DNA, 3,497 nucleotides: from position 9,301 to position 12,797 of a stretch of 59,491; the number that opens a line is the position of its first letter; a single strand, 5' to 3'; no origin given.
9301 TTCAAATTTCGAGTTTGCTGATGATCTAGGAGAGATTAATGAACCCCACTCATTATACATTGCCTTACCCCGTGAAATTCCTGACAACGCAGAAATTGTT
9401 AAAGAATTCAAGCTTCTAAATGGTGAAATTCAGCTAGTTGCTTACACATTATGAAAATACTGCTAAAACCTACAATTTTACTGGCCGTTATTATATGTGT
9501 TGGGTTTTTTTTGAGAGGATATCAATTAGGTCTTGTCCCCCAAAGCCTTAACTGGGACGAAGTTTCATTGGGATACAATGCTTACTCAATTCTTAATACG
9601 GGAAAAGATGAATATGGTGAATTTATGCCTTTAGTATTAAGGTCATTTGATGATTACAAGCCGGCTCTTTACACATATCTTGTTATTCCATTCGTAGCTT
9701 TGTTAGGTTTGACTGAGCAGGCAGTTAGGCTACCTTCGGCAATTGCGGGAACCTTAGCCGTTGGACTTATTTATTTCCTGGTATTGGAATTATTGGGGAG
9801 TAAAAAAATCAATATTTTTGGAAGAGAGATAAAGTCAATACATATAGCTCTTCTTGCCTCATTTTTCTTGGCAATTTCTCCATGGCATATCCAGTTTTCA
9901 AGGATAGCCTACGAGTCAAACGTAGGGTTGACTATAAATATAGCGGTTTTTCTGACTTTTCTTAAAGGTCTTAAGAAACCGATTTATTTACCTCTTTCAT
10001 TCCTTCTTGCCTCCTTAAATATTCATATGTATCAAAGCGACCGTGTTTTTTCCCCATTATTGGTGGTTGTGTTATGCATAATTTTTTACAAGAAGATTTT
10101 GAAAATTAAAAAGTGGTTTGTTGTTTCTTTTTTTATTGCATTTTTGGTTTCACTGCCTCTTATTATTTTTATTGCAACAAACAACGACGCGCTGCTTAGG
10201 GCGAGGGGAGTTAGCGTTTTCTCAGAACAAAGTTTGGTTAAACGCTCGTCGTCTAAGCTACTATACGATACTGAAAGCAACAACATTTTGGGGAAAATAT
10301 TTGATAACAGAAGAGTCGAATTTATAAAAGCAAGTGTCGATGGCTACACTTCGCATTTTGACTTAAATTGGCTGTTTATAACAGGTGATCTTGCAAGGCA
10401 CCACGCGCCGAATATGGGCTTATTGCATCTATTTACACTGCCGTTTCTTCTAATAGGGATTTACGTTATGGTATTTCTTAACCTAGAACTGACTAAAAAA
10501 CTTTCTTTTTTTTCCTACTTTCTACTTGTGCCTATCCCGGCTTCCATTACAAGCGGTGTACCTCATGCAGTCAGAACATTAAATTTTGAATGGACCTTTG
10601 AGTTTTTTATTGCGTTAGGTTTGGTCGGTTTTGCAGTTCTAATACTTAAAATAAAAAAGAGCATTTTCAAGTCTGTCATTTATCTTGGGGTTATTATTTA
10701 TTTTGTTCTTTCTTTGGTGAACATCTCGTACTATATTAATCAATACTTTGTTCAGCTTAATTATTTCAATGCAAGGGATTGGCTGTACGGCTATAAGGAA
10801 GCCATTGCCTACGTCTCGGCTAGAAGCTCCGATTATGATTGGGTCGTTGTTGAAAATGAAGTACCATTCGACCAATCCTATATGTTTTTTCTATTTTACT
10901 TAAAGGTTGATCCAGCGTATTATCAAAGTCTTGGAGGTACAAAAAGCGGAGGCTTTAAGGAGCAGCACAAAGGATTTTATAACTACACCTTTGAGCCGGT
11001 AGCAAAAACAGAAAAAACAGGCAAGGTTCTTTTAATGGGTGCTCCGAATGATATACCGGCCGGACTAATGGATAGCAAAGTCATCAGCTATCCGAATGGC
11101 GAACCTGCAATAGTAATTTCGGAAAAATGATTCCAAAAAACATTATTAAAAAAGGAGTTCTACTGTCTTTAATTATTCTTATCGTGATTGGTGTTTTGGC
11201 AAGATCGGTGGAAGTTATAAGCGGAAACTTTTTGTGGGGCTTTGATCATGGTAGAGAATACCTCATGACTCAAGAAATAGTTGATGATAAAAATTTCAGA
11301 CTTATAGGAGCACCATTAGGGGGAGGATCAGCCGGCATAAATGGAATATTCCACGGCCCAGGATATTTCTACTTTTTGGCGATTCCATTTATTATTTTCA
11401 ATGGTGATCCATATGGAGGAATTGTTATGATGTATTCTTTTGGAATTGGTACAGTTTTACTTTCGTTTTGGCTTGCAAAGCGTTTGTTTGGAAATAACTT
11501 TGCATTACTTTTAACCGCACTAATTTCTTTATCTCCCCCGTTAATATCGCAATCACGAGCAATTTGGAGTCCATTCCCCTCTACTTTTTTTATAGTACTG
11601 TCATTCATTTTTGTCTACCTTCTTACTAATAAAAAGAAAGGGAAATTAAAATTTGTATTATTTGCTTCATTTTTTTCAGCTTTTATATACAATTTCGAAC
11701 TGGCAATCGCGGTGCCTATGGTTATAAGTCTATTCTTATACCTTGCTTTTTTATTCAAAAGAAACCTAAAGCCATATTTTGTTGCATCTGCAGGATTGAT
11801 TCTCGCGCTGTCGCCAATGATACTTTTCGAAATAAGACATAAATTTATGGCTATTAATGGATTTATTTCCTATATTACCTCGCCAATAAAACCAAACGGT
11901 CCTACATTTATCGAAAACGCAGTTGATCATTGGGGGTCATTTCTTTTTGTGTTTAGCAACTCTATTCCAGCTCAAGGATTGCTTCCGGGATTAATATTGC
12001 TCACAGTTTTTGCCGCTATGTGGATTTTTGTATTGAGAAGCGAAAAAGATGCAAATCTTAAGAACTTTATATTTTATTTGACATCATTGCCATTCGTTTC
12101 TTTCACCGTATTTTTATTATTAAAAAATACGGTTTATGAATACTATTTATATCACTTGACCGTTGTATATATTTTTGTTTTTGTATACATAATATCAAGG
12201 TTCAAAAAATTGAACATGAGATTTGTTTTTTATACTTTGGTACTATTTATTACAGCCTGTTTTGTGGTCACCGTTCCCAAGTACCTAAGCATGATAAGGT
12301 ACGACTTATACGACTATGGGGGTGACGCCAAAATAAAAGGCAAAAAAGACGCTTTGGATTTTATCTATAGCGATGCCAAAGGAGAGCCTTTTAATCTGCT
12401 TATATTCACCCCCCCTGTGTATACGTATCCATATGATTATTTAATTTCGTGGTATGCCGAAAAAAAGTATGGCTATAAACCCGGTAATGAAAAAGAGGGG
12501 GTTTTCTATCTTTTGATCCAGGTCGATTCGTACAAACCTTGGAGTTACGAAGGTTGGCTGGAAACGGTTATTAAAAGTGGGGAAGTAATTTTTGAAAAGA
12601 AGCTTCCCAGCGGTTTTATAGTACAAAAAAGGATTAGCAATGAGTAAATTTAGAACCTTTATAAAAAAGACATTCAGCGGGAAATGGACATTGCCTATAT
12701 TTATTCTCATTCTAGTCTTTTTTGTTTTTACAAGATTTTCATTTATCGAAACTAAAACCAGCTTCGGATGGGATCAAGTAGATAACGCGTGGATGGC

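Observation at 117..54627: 45-gene, ~54.5-kb co-directional envelope-glycan super-locus dominated by GT-C-type membrane glycosyltransferases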

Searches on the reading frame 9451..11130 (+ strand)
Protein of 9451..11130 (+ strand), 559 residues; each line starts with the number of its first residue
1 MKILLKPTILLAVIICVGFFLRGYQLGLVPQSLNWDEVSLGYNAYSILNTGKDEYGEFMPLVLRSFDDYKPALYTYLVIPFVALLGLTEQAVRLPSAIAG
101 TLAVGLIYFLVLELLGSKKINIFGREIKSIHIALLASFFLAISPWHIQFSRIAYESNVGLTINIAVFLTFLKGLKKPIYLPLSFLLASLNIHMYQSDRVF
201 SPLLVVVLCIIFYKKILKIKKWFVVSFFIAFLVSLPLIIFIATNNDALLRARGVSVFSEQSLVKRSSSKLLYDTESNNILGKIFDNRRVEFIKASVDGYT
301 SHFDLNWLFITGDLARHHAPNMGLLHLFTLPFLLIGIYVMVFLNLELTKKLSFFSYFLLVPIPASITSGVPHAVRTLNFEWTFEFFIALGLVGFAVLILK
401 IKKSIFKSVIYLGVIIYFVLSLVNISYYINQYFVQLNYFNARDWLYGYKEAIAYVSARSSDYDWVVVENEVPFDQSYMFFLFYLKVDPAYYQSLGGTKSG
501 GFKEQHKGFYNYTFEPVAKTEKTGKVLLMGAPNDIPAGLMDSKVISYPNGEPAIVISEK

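Call 4: search_protein_families(library=pfam, proteins=[window:9451-11130:+], max_evalue=0.01)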
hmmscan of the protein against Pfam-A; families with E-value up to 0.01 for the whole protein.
window:9451-11130:+ (559 aa): 1 family
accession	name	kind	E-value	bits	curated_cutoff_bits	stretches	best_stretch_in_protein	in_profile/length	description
PF13231.12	PMT_2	-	0.00025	21.7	26.1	1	70-239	2-159/160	Dolichyl-phosphate-mannose-protein mannosyltransferase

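Call 11: search_protein_families(library=ncbifam, proteins=[window:9451-11130:+], max_evalue=1)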
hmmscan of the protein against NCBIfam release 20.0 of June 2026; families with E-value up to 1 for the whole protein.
window:9451-11130:+ (559 aa): 0 families

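Call 63: find_related_loci(query=A6, collection=genome_contigs, flank=10000)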
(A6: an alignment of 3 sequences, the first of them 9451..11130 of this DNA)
Query A6 (559 aa) in genome_contigs; peptide patterns used: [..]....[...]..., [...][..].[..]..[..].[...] (x = any residue, [..] = any of these).
355 stretches matched a pattern; 227 encode a relative of the query (tblastn E <= 1e-3); the best 80 are kept; 79 distinct loci.
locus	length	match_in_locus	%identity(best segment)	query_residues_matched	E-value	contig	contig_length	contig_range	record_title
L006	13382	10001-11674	65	1-558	0e+0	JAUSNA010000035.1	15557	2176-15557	MAG: Candidatus Levyibacteriota bacterium isolate E19_metabat.bin.104 E19_k141_432681, whole genome shotgun sequence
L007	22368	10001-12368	65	1-559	0e+0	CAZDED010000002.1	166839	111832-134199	MAG TPA_asm: uncultured Gammaproteobacteria bacterium isolate SRP278252_co2_138 genome assembly, contig: NODE_100_length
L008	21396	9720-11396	62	1-559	0e+0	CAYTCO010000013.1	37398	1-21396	MAG TPA_asm: uncultured Gammaproteobacteria bacterium isolate SRP286056_co1_355 genome assembly, contig: NODE_1162_lengt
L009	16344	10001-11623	53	16-558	2e-178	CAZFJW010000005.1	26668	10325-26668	MAG TPA_asm: uncultured Gammaproteobacteria bacterium isolate SRP342105_co1_31 genome assembly, contig: NODE_2355_length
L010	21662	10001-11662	50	6-556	2e-170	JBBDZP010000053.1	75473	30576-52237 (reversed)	MAG: Candidatus Levyibacteriota bacterium isolate LejiaD_39_46 Lejia_D_659_length_75473_cov_28, whole genome shotgun seq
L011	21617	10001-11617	52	22-559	3e-169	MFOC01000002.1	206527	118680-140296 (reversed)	MAG: Candidatus Levybacteria bacterium RIFCSPHIGHO2_02_FULL_40_18 rifcsphigho2_02_scaffold_124, whole genome shotgun seq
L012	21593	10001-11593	53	9-554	3e-168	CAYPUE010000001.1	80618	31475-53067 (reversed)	MAG TPA_asm: uncultured Gammaproteobacteria bacterium isolate SRP269290_co2_354 genome assembly, contig: NODE_207_length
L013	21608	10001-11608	50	20-558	3e-167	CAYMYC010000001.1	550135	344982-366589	MAG TPA_asm: uncultured Gammaproteobacteria bacterium isolate binchicken_co128_232 genome assembly, contig: NODE_4_lengt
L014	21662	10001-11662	50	6-556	2e-166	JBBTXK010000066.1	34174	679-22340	MAG: Patescibacteria group bacterium isolate H51-bin196_1 H51_bin196_1_000000000066, whole genome shotgun sequence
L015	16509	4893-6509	49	8-559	2e-159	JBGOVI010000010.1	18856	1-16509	MAG: Patescibacteria group bacterium isolate OBJ_0618_7090110_119 k141_7953747_length_18856_cov_9.9990, whole genome sho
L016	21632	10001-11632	47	10-557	3e-157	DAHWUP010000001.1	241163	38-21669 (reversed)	MAG TPA_asm: Candidatus Levyibacteriota bacterium isolate clean1537 NODE_1_length_241163_cov_9.246451, whole genome shot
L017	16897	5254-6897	47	9-559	3e-156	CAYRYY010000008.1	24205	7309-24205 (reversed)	MAG TPA_asm: uncultured Gammaproteobacteria bacterium isolate SRP286056_co1_491 genome assembly, contig: NODE_2381_lengt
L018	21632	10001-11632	48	9-558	1e-155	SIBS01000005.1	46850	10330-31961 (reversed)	MAG: Candidatus Levyibacteriota bacterium isolate Baikal-deep-G183 BACOMB-C3138, whole genome shotgun sequence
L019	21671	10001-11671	48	4-556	9e-156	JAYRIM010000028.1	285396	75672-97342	MAG: Candidatus Levyibacteriota bacterium isolate SZ_szas25bin.53 k141_1536689, whole genome shotgun sequence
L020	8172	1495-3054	49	21-536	4e-154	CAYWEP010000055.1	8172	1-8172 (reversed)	MAG TPA_asm: uncultured Gammaproteobacteria bacterium isolate SRP269290_co3_1003 genome assembly, contig: NODE_12073_len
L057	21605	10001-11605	38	10-553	1e-93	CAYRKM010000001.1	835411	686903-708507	MAG TPA_asm: uncultured Gammaproteobacteria bacterium isolate SRP292972_co1_108 genome assembly, contig: NODE_7_length_8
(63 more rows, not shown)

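Call 79: search_solved_structures(query=A6, max_evalue=1)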
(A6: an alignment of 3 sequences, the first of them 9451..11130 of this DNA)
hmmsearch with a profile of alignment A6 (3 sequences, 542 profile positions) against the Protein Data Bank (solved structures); distinct sequences matched with E-value up to 1: 0.

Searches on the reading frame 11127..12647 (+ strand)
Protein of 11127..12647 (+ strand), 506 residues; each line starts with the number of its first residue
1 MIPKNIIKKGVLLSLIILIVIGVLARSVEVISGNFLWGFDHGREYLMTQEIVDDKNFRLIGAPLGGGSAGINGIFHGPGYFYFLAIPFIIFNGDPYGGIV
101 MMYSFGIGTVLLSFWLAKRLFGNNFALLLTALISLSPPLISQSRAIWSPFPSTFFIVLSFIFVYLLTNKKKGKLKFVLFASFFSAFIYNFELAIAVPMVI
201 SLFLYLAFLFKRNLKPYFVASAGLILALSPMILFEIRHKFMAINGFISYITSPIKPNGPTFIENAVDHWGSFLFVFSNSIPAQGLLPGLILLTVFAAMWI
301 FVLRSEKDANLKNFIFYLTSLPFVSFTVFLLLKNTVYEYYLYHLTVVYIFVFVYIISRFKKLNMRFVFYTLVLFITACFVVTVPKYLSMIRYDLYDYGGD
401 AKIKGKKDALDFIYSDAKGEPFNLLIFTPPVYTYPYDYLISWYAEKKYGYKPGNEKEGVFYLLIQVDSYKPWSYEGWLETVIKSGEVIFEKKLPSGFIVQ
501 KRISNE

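Call 4: search_protein_families(library=pfam, proteins=[window:11127-12647:+], max_evalue=0.01)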
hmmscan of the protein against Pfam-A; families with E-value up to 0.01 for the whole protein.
window:11127-12647:+ (506 aa): 1 family
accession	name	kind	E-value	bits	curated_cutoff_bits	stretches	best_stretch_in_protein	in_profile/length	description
PF13231.12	PMT_2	-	0.0095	16.6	26.1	1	76-232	2-158/160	Dolichyl-phosphate-mannose-protein mannosyltransferase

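Call 11: search_protein_families(library=ncbifam, proteins=[window:11127-12647:+], max_evalue=1)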
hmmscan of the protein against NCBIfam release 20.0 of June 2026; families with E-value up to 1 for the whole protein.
window:11127-12647:+ (506 aa): 0 families
